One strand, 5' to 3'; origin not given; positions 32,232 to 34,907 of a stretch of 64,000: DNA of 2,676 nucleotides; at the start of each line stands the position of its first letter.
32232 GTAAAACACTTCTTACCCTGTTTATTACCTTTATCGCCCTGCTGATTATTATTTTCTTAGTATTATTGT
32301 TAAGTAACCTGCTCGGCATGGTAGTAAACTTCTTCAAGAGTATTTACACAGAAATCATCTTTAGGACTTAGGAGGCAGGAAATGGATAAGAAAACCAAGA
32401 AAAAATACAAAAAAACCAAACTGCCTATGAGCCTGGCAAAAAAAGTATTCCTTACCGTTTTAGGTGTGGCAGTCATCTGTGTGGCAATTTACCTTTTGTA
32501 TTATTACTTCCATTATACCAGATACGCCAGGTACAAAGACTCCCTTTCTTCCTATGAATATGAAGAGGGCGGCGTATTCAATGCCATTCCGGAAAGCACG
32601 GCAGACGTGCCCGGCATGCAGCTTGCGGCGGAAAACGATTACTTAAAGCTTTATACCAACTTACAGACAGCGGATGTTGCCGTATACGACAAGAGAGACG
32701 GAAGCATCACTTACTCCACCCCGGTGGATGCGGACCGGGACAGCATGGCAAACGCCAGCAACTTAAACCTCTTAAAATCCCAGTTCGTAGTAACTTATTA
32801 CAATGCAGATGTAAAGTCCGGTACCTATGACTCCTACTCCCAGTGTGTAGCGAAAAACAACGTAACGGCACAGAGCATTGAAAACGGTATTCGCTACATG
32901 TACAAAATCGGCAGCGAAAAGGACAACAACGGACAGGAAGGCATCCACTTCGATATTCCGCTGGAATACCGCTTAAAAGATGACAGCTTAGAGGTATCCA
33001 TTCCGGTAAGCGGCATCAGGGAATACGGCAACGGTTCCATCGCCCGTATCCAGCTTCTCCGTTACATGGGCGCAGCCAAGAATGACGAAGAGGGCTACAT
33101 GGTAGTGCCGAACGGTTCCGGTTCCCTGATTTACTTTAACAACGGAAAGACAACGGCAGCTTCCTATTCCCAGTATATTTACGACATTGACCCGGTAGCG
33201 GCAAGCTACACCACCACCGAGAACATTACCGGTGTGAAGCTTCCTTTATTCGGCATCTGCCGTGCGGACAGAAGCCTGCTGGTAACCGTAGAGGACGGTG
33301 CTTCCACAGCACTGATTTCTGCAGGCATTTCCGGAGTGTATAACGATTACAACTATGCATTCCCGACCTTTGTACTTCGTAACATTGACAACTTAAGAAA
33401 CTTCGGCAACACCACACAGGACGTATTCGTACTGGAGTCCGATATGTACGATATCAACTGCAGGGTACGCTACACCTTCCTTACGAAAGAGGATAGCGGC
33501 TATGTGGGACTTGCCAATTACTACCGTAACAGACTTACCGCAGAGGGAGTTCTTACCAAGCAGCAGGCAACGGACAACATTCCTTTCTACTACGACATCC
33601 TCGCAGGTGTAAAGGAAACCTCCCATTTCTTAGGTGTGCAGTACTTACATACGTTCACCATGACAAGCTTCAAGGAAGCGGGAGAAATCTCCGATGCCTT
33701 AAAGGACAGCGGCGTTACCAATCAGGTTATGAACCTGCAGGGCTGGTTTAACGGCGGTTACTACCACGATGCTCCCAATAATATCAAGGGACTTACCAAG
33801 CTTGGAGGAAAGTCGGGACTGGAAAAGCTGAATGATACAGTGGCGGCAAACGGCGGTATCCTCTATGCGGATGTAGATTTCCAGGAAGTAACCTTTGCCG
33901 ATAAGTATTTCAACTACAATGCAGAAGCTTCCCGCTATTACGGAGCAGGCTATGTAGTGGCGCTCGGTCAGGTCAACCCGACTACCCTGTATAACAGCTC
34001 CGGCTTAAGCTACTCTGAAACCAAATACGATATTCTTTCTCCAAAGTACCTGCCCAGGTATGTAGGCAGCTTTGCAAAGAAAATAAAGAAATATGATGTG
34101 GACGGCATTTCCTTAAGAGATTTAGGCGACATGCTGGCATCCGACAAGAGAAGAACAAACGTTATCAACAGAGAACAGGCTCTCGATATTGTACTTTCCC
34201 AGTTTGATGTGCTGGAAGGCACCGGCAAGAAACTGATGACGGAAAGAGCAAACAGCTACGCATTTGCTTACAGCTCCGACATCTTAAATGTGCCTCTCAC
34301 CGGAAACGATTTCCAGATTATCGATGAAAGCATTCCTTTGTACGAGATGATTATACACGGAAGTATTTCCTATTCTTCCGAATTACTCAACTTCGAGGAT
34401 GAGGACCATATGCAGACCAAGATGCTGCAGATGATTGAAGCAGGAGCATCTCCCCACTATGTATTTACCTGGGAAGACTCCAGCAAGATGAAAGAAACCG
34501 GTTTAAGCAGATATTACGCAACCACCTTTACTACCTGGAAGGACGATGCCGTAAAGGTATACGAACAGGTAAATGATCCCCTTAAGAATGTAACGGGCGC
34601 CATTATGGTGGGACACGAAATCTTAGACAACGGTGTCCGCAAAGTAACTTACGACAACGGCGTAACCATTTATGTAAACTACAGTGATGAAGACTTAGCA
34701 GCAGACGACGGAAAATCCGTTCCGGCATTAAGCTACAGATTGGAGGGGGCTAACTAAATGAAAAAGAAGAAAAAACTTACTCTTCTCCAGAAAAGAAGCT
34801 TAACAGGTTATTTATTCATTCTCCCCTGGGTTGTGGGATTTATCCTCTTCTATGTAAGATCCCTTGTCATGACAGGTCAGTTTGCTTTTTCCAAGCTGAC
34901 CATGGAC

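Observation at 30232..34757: Uncharacterised NHL-propeller / Yip1 / DUF5696-like trio wedged between two ABC permease pairs of a mannan locus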

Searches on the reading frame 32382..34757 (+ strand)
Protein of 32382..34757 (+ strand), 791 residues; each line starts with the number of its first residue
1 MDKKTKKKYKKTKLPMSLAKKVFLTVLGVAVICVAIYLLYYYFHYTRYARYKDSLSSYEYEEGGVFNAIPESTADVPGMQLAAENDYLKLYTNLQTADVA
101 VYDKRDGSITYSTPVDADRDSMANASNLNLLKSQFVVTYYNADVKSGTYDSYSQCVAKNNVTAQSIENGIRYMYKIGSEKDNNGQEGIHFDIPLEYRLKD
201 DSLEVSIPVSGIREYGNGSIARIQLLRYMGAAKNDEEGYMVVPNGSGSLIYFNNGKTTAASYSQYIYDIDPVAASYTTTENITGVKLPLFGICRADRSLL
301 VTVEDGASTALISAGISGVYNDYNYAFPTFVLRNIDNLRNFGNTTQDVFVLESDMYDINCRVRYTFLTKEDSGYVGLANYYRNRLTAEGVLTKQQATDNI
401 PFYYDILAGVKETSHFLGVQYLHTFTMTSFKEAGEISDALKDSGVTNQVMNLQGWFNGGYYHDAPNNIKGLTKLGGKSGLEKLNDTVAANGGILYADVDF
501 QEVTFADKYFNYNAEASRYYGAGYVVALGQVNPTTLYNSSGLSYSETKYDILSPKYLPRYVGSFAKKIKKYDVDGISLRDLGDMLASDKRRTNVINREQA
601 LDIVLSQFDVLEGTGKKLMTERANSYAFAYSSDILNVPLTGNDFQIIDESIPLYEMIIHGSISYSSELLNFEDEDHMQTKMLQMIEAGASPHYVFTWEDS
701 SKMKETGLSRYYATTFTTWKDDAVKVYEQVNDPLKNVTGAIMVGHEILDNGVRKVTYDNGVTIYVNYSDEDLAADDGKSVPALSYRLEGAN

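Call 3: search_protein_families(library=pfam, proteins=[window:32382-34757:+], max_evalue=0.01)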
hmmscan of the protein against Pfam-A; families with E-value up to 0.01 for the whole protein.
window:32382-34757:+ (791 aa): 1 family
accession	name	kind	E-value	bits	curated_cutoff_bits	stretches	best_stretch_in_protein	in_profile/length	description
PF18952.6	DUF5696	-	7.9e-198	659.3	25.6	1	167-785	8-612/612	Family of unknown function (DUF5696)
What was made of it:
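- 32382..34757 (+): DUF5696 protein. It has a basic cytoplasmic N-terminus, one TM helix (22-40) and an extracellular GH129-like body. The body comprises an N-terminal beta-sandwich (about 80-370), a (beta/alpha)8 barrel (about 400-737) and a C-terminal beta-sandwich (742-788). Pocket candidates are D580, D588, R597, E621, N624, Y626, D648 and N670. Pfam PF18952 E = 8e-198 (call 3).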

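Call 12: find_homologous_proteins(query=window:32382-34754:+, max_evalue=1e-10)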
Query window:32382-34754:+ (791 aa): 1098 proteins with E <= 1e-10 among 8000 candidates; the best 120 are listed.
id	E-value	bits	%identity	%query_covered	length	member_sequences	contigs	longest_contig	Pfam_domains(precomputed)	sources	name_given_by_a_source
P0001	0.0e+0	1707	96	100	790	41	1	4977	PF18952.7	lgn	-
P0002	0.0e+0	1679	94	100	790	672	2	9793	PF18952.7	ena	-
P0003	0.0e+0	1530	85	100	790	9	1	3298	PF18952.7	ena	-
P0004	0.0e+0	1481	81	100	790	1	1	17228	PF18952.7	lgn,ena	-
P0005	0.0e+0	1243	69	99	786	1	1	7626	PF18952.7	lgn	-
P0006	0.0e+0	1240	70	99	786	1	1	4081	PF18952.7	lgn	-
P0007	0.0e+0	1232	69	99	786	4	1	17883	PF18952.7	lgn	-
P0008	0.0e+0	1230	69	99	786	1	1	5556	PF18952.7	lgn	-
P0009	0.0e+0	1224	69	98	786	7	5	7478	PF18952.7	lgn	-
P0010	0.0e+0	1216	68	98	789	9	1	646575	PF18952.7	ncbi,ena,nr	ncbi:MAG: hypothetical protein J1E83_01475 [Lachnospiraceae bacterium]|nr:hypothetical protein [Lach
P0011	0.0e+0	1216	69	99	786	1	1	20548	PF18952.7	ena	-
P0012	0.0e+0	1215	69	99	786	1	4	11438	PF18952.7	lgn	-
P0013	0.0e+0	1214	68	99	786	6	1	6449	PF18952.7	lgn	-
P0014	0.0e+0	1214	68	98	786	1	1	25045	PF18952.7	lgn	-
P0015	0.0e+0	1214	69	99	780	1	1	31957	PF18952.7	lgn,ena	-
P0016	0.0e+0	1212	68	99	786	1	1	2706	PF18952.7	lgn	-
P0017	0.0e+0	1206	67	99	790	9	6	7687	PF18952.7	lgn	-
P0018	0.0e+0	1205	68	99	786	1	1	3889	PF18952.7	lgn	-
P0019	0.0e+0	1205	68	99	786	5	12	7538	PF18952.7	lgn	-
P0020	0.0e+0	1205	68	98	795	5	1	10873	PF18952.7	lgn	-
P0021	0.0e+0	1202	69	99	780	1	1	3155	PF18952.7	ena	-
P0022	0.0e+0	1201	68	99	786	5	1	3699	PF18952.7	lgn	-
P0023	0.0e+0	1200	68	99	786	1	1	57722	PF18952.7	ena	-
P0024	0.0e+0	1199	67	99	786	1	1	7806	PF18952.7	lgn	-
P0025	0.0e+0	1199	67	99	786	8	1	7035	PF18952.7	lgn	-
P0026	0.0e+0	1195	68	98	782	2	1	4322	PF18952.7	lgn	-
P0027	0.0e+0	1194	68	98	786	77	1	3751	PF18952.7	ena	-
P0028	0.0e+0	1193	67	98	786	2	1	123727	PF18952.7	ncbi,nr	ncbi:MAG: DUF5696 domain-containing protein [Butyrivibrio sp.]|nr:DUF5696 domain-containing protein 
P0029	0.0e+0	1192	67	98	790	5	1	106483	PF18952.7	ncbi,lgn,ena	-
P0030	0.0e+0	1191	67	98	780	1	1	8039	PF18952.7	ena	-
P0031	0.0e+0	1191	68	98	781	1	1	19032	PF18952.7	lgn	-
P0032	0.0e+0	1189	66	98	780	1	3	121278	PF18952.7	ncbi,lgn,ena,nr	ncbi:MAG: hypothetical protein HDQ99_07385 [Lachnospiraceae bacterium]|nr:hypothetical protein [Lach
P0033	0.0e+0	1188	67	98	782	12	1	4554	PF18952.7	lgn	-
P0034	0.0e+0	1187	68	99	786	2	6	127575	PF18952.7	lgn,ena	-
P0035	0.0e+0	1186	67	98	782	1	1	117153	PF18952.7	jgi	-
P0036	0.0e+0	1185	67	99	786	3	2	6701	PF18952.7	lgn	-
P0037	0.0e+0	1183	66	99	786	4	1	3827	PF18952.7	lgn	-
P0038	0.0e+0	1183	68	99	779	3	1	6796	PF18952.7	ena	-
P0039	0.0e+0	1182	67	99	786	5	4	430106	PF18952.7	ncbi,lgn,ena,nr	ncbi:MAG: hypothetical protein IJ405_03105 [Lachnospiraceae bacterium]|nr:hypothetical protein [Lach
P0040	0.0e+0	1182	66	98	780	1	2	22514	PF18952.7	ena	-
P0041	0.0e+0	1182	66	99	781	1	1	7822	PF18952.7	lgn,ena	-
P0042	0.0e+0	1181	66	98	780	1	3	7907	PF18952.7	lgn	-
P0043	0.0e+0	1181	66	98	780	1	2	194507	PF18952.7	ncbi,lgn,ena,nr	ncbi:MAG: hypothetical protein HDR11_14510 [Lachnospiraceae bacterium]|nr:hypothetical protein [Lach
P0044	0.0e+0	1180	66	98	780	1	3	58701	PF18952.7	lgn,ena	-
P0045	0.0e+0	1180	67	98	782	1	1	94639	PF18952.7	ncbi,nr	ncbi:MAG: DUF5696 domain-containing protein [Butyrivibrio sp.]|nr:DUF5696 domain-containing protein 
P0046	0.0e+0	1180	67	99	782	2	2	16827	PF18952.7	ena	-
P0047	0.0e+0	1179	66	98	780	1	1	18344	PF18952.7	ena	-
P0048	0.0e+0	1179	66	99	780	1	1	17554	PF18952.7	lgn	-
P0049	0.0e+0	1179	66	98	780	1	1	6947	PF18952.7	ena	-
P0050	0.0e+0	1179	67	98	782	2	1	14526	PF18952.7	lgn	-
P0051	0.0e+0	1179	66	98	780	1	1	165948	PF18952.7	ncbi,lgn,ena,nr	ncbi:MAG: hypothetical protein HDR08_10805 [Lachnospiraceae bacterium]|nr:hypothetical protein [Lach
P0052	0.0e+0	1179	66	98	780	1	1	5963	PF18952.7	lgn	-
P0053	0.0e+0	1178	66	98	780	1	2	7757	PF18952.7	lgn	-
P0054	0.0e+0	1178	66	99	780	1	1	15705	PF18952.7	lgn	-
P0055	0.0e+0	1178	67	98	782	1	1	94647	PF18952.7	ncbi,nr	ncbi:MAG: DUF5696 domain-containing protein [Acetatifactor muris]|nr:DUF5696 domain-containing prote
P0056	0.0e+0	1177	67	99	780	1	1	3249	PF18952.7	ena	-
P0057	0.0e+0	1177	67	98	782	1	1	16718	PF18952.7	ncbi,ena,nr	ncbi:MAG: hypothetical protein K2J60_15765 [Acetatifactor sp.]|nr:hypothetical protein [Acetatifacto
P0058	0.0e+0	1176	66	100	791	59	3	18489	PF18952.7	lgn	-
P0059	0.0e+0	1176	67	98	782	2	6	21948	PF18952.7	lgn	-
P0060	0.0e+0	1176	66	98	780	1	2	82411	PF18952.7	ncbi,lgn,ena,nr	ncbi:MAG: hypothetical protein K2I22_05195 [Lachnospiraceae bacterium]|nr:hypothetical protein [Lach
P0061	0.0e+0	1174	66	98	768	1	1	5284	PF18952.7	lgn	-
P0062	0.0e+0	1173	67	98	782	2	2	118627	PF18952.7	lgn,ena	-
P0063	0.0e+0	1173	67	98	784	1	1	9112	PF18952.7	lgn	-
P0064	0.0e+0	1173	67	98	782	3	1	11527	PF18952.7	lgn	-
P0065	0.0e+0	1172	66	98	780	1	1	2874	PF18952.7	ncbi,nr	ncbi:MAG: hypothetical protein K2G20_06300 [Lachnospiraceae bacterium]|nr:hypothetical protein [Lach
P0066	0.0e+0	1170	67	98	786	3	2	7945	PF18952.7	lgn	-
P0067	0.0e+0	1169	66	98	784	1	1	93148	PF18952.7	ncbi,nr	ncbi:MAG: DUF5696 domain-containing protein [Firmicutes bacterium]|nr:DUF5696 domain-containing prot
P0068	0.0e+0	1168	67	98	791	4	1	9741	PF18952.7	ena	-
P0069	0.0e+0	1168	66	99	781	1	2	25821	PF18952.7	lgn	-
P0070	0.0e+0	1168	66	99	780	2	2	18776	PF18952.7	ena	-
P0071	0.0e+0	1166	66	98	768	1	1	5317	PF18952.7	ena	-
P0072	0.0e+0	1166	66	98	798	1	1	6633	PF18952.7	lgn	-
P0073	0.0e+0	1165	66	98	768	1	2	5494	PF18952.7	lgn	-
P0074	0.0e+0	1163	66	98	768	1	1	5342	PF18952.7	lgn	-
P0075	0.0e+0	1162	66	98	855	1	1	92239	PF18952.7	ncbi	-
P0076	0.0e+0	1161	65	98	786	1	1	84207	PF18952.7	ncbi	-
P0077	0.0e+0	1161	66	98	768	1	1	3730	PF18952.7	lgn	-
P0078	0.0e+0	1160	65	98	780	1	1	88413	PF18952.7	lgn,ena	-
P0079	0.0e+0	1159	65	98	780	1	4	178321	PF18952.7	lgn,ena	-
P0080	0.0e+0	1158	66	98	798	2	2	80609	PF18952.7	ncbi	-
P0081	0.0e+0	1157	66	99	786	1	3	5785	PF18952.7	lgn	-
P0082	0.0e+0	1157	65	99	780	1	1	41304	PF18952.7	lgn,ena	-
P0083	0.0e+0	1157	66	98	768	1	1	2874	PF18952.7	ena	-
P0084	0.0e+0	1157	66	98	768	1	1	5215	PF18952.7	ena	-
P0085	0.0e+0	1156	65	99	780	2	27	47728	PF18952.7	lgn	-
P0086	0.0e+0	1156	65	99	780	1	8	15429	PF18952.7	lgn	-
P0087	0.0e+0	1155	65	99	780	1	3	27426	PF18952.7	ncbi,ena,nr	ncbi:MAG: hypothetical protein IJX63_15085 [Lachnospiraceae bacterium]|nr:hypothetical protein [Lach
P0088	0.0e+0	1154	66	98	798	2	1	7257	PF18952.7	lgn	-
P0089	0.0e+0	1153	65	99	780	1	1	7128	PF18952.7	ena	-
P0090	0.0e+0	1153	65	98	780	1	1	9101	PF18952.7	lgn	-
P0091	0.0e+0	1150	65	99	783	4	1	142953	PF18952.7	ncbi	-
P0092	0.0e+0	1149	65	98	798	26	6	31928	PF18952.7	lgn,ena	-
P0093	0.0e+0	1148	65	99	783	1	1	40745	PF18952.7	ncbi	-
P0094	0.0e+0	1147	65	99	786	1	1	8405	PF18952.7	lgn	-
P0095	0.0e+0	1147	64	99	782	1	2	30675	PF18952.7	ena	-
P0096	0.0e+0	1147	66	99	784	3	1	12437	PF18952.7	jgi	-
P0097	0.0e+0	1147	65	99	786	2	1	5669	PF18952.7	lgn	-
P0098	0.0e+0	1146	66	99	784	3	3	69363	PF18952.7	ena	-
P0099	0.0e+0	1145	65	98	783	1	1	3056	PF18952.7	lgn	-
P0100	0.0e+0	1145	64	99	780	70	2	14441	PF18952.7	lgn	-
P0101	0.0e+0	1145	65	99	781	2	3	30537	PF18952.7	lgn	-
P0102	0.0e+0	1144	65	99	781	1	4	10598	PF18952.7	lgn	-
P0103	0.0e+0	1144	64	98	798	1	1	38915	PF18952.7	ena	-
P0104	0.0e+0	1143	65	99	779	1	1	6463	PF18952.7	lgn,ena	-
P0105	0.0e+0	1140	64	99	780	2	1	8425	PF18952.7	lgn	-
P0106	0.0e+0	1140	64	98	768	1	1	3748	PF18952.7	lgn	-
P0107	0.0e+0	1140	65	99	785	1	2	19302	PF18952.7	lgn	-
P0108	0.0e+0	1139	64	98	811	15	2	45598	PF18952.7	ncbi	-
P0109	0.0e+0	1137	64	99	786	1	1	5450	PF18952.7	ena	-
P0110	0.0e+0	1137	64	99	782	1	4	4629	PF18952.7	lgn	-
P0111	0.0e+0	1135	64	99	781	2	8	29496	PF18952.7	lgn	-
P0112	0.0e+0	1133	64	99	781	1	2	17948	PF18952.7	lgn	-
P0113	0.0e+0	1133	64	82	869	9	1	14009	PF18952.7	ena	-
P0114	0.0e+0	1133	68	76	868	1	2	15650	PF18952.7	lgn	-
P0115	0.0e+0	1132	64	99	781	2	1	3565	PF18952.7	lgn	-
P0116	0.0e+0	1130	64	99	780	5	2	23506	PF18952.7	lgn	-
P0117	0.0e+0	1127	63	98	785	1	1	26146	PF18952.7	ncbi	-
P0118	0.0e+0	1126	64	99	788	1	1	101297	PF18952.7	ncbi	-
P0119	0.0e+0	1123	64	99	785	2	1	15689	PF18952.7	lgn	-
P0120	0.0e+0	1122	62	98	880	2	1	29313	PF18952.7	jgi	-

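Call 13: search_solved_structures(query=window:32382-34754:+, max_evalue=1)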
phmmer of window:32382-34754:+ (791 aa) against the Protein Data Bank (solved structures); distinct sequences matched with E-value up to 1: 1.
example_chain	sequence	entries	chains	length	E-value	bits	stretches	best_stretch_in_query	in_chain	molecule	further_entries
4mnq_D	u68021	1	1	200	0.23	13.1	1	55-152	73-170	Uncharacterized protein, T-cell receptor, sp3.4 alpha chain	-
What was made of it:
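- On GH129: The single sequence finds no PDB relative (call 13).
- Tried and rejected: No hit (call 13).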

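Call 14: search_protein_families(library=ncbifam, proteins=[window:32382-34757:+], max_evalue=0.01)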
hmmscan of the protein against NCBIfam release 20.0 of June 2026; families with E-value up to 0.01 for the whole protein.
window:32382-34757:+ (791 aa): 0 families

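Call 18: find_related_loci(query=A1, collection=genome_contigs, flank=10000)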
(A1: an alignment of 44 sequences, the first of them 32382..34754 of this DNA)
Query A1 (791 aa) in genome_contigs; peptide patterns used: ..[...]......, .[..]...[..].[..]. (x = any residue, [..] = any of these).
568 stretches matched a pattern; 523 encode a relative of the query (tblastn E <= 1e-3); the best 80 are kept; 80 distinct loci.
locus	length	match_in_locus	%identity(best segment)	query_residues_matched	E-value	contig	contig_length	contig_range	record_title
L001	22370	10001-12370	94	1-791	0e+0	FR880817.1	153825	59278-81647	Clostridium sp. CAG:510 genomic scaffold, scf40, whole genome shotgun sequence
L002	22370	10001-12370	97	1-791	0e+0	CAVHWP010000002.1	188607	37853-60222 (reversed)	Bacteroidaceae bacterium isolate G02653-L1_cleanbin_000009 genome assembly, contig: Spades_G02653-L1_contig_14, whole ge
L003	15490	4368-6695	85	14-790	0e+0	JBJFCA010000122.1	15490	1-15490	MAG: Lachnospiraceae bacterium isolate PUUB40_bin.023 NODE_3197_length_15490_cov_5.531519, whole genome shotgun sequence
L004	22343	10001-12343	69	8-789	0e+0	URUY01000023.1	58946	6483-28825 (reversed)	uncultured Lachnospiraceae bacterium isolate UMGS1368 genome assembly, contig: NODE_157_length_58946_cov_71.581651, whol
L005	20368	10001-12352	68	4-789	0e+0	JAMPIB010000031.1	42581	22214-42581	MAG: Ruminococcus sp. isolate NALB_7961_2 Scaffold_#31__SCF_031___42581_bp, whole genome shotgun sequence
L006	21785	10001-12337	68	10-789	0e+0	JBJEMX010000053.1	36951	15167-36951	MAG: Lachnospiraceae bacterium isolate LOHA14_bin.033 NODE_447_length_36951_cov_8.507562, whole genome shotgun sequence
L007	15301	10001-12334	67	11-789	0e+0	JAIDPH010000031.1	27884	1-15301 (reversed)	MAG: Lachnospiraceae bacterium isolate SC0353_S20_4 SC0353_S20_4_contig_31, whole genome shotgun sequence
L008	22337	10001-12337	67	10-789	0e+0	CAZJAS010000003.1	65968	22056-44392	MAG TPA_asm: uncultured Clostridium sp. isolate SRP294416_co2_412 genome assembly, contig: NODE_141_length_65968_cov_24.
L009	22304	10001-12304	66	15-789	0e+0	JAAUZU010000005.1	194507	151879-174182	MAG: Lachnospiraceae bacterium isolate Mgla_MAG_35-bin_6 c_000000028945, whole genome shotgun sequence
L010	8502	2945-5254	67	15-789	0e+0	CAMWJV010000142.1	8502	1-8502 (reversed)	MAG TPA_asm: uncultured Lachnospiraceae bacterium isolate SRR14411261_bin.17_metawrap_v1.3_MAG genome assembly, contig:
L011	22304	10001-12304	66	15-789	0e+0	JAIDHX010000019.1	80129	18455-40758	MAG: Lachnospiraceae bacterium isolate SC0328_S13_3 SC0328_S13_3_contig_19, whole genome shotgun sequence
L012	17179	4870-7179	67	15-789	0e+0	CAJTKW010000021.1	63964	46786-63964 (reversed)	MAG TPA_asm: uncultured Acetatifactor sp. isolate MGBC100080 genome assembly, contig: MGBC100080.21, whole genome shotgu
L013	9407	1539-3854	66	13-788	0e+0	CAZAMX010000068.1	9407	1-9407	MAG TPA_asm: uncultured Acetatifactor sp. isolate SRP287540_co1_1 genome assembly, contig: NODE_8105_length_9407_cov_10.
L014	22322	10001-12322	67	15-789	0e+0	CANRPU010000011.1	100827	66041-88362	MAG: uncultured Lachnospiraceae bacterium isolate Lapin-018__bin18 genome assembly, contig: Lapin-018__NODE_143_length_1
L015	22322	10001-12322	68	15-789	0e+0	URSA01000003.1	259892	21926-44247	uncultured Lachnospiraceae bacterium isolate UMGS1297 genome assembly, contig: NODE_10_length_259892_cov_26.361808, whol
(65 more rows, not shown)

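Call 23: search_dna_similar(query=window:32382-34754:+, collection=plasmids, mode=protein, max_rows=30)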
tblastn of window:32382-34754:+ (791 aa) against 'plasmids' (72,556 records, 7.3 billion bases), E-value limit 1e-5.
Records with a match: 2; places in all: 2; records where one place covers at least 80% of the query: 2.
Best place of each record, by identity: <60% 2.
By first word of the organism name: Butyrivibrio 1; Paenibacillus 1.
By predicted mobility (MOB-suite, as given by PLSDB): non-mobilizable 2.
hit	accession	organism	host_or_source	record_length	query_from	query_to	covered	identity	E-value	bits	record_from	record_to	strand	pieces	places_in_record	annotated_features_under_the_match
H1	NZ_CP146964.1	Butyrivibrio fibrisolvens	Bovinae,Bovine rumen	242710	72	785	90%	33.3%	9e-82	366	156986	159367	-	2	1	DUF5696 domain-containing protein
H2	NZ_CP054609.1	Paenibacillus cellulosilyticus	cell culture,soil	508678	78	785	90%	27.2%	2e-46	187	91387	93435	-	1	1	DUF5696 domain-containing protein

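Call 25: get_annotated_region(hit=H1, flank=14000)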
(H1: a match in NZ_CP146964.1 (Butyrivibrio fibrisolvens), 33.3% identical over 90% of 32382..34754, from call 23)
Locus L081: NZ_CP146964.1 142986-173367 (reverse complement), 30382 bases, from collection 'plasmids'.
description: Butyrivibrio fibrisolvens strain D1 plasmid pNP243, complete sequence
organism: Butyrivibrio fibrisolvens (NCBI taxid 831)
taxonomy: Bacteria; Bacillota; Clostridia; Lachnospirales; Lachnospiraceae; Butyrivibrio; Butyrivibrio fibrisolvens
host: -; source: Bovinae,Bovine rumen; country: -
typing (MOB-suite, as given by PLSDB): non-mobilizable
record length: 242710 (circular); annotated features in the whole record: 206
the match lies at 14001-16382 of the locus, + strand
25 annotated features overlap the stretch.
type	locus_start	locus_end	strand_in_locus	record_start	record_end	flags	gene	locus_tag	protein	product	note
CDS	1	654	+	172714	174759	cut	-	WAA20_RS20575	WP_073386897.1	UvrD-helicase domain-containing protein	-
CDS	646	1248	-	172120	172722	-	-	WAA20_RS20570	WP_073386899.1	hypothetical protein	-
CDS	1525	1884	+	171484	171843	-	-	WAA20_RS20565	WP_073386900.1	hypothetical protein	-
CDS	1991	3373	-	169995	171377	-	-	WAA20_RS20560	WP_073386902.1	response regulator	GO:0000160 - phosphorelay signal transduction system [Evidence IEA]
CDS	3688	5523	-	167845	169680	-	-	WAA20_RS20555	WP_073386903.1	histidine kinase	GO:0000160 - phosphorelay signal transduction system [Evidence IEA]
CDS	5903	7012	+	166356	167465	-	-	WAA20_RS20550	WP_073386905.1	glycoside hydrolase family 43 protein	-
CDS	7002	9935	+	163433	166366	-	-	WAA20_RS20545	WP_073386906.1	extracellular solute-binding protein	-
CDS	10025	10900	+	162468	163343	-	-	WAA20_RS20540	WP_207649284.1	sugar ABC transporter permease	-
CDS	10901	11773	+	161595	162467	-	-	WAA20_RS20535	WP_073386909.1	carbohydrate ABC transporter permease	GO:0008643 - carbohydrate transport [Evidence IEA]; GO:0055085 - transmembrane transport [Evidence IEA]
CDS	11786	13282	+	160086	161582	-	-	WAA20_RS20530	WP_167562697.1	NHL repeat-containing protein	-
CDS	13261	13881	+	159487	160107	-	-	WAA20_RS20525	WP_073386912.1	YIP1 family protein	-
CDS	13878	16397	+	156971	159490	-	-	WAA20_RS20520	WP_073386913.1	DUF5696 domain-containing protein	-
CDS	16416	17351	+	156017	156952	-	-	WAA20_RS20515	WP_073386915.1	sugar ABC transporter permease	-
CDS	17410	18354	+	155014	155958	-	-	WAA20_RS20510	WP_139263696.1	carbohydrate ABC transporter permease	GO:0008643 - carbohydrate transport [Evidence IEA]; GO:0055085 - transmembrane transport [Evidence IEA]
CDS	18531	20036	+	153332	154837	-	-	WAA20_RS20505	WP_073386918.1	extracellular solute-binding protein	-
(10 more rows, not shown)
